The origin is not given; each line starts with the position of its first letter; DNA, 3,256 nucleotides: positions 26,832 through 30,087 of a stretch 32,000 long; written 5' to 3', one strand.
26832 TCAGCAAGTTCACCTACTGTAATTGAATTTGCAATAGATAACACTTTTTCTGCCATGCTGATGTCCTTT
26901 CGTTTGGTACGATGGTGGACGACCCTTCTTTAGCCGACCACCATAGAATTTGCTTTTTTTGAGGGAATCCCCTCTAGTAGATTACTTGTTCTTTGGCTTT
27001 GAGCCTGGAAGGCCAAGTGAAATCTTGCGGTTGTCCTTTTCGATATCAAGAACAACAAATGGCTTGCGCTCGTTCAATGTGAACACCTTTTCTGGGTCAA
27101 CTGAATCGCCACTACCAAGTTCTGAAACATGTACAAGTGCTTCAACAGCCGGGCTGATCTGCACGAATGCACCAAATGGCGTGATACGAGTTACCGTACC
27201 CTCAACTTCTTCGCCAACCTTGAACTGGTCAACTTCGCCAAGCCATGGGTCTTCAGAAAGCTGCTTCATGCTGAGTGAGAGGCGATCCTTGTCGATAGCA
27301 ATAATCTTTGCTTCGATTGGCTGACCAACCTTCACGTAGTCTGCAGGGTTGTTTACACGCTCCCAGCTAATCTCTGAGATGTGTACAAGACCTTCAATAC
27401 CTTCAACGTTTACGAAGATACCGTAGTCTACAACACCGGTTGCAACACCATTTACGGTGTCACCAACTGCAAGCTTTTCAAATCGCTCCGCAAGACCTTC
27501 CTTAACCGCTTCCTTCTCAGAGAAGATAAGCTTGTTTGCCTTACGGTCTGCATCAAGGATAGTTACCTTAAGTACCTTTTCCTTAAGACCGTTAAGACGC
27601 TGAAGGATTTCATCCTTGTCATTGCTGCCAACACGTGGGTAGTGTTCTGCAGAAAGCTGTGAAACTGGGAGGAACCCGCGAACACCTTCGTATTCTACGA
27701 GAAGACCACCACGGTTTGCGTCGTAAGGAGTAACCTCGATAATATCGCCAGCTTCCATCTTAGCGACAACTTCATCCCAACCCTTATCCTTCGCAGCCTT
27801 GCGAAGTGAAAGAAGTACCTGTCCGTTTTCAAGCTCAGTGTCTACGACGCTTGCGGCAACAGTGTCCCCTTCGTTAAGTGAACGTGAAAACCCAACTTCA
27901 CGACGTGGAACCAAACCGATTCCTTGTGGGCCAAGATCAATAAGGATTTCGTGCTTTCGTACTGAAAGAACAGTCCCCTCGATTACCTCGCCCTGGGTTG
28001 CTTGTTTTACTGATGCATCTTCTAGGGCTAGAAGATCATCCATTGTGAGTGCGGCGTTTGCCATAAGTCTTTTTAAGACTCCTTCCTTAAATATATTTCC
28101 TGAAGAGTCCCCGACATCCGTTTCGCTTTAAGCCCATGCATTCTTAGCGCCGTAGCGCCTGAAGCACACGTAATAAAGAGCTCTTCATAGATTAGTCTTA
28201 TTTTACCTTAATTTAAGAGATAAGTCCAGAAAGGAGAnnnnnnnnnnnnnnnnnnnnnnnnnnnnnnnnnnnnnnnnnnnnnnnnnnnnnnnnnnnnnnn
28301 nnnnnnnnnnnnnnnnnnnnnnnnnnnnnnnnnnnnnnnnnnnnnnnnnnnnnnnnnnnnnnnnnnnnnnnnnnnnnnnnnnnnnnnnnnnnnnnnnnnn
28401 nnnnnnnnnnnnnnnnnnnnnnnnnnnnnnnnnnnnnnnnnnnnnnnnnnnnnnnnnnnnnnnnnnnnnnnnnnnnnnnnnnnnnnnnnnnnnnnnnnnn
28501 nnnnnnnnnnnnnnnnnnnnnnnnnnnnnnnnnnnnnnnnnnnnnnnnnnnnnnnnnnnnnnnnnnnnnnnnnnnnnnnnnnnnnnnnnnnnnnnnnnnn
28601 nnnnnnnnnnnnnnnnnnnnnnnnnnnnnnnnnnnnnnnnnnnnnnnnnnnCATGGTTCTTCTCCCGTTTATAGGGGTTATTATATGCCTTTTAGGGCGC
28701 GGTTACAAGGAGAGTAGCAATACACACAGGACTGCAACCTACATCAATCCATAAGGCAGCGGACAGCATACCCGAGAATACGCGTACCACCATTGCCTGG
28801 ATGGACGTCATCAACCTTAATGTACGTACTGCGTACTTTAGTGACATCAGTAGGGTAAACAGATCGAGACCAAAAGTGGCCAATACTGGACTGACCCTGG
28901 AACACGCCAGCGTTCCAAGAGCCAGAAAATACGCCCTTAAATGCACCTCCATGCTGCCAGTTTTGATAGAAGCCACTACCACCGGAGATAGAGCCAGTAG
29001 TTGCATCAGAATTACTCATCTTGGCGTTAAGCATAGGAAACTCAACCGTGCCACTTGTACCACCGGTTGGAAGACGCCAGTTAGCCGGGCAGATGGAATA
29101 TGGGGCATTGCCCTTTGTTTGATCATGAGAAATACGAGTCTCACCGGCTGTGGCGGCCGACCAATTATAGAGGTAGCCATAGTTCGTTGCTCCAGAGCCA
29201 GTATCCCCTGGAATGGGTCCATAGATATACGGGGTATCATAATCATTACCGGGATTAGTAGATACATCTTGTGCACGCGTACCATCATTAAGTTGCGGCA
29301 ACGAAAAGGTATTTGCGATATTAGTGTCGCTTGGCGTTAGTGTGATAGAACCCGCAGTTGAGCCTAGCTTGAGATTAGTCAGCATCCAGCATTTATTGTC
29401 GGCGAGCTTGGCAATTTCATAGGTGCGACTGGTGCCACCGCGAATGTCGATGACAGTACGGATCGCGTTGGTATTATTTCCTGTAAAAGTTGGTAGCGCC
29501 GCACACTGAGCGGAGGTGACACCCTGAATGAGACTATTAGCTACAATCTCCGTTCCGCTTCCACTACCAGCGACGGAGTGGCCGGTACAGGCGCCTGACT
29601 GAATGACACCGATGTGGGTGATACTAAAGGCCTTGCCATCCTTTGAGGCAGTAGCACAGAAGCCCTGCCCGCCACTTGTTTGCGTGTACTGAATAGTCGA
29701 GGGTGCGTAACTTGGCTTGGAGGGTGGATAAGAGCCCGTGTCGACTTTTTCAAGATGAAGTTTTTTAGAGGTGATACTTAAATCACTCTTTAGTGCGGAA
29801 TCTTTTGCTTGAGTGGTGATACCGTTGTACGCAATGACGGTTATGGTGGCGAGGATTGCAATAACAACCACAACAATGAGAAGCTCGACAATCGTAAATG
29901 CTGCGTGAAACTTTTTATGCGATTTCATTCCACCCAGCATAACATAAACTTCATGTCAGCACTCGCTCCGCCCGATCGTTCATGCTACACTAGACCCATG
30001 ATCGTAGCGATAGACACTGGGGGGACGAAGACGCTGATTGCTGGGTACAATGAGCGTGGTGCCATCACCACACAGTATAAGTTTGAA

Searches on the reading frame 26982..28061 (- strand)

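Call 10: search_protein_families(library=pfam, proteins=[window:26982-28061:-])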
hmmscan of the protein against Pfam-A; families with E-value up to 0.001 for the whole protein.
window:26982-28061:- (359 aa): 4 families
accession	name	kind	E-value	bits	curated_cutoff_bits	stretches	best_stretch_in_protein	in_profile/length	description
PF00575.29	S1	-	1.2e-55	186.2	22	4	196-266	1-74/74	S1 RNA binding domain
PF23459.1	S1_RRP5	-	6.7e-12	46.2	27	0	283-345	4-66/72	RRP5 S1 domain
PF21710.3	Spt6_S1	-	2.5e-06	28.1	27.5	0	220-265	38-84/91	Spt6, S1/OB domain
PF13509.12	S1_2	-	2.4e-05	24.8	21.8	0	283-315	2-34/61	S1 domain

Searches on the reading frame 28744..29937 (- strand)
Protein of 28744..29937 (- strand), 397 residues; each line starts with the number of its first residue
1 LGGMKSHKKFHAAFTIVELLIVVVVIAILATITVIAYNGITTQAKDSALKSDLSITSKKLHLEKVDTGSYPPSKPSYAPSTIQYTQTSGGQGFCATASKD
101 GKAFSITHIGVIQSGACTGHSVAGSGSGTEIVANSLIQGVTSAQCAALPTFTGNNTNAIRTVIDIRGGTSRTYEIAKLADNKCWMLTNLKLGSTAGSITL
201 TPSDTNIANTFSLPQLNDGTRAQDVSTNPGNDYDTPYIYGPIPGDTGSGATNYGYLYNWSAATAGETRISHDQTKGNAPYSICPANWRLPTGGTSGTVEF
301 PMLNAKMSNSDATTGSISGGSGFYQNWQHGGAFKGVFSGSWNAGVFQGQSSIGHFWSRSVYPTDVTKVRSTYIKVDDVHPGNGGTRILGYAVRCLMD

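Call 10: search_protein_families(library=pfam, proteins=[window:28744-29937:-])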
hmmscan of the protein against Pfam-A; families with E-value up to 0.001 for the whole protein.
window:28744-29937:- (397 aa): 2 families
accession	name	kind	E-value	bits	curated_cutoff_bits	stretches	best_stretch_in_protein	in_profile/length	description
PF09603.15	Fib_succ_major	-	8.2e-09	36.4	33.9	1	181-395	5-186/187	Fibrobacter succinogenes major domain (Fib_succ_major)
PF07963.17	N_methyl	-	0.00019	21.3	21.2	1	11-33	4-26/27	Prokaryotic N-terminal methylation motif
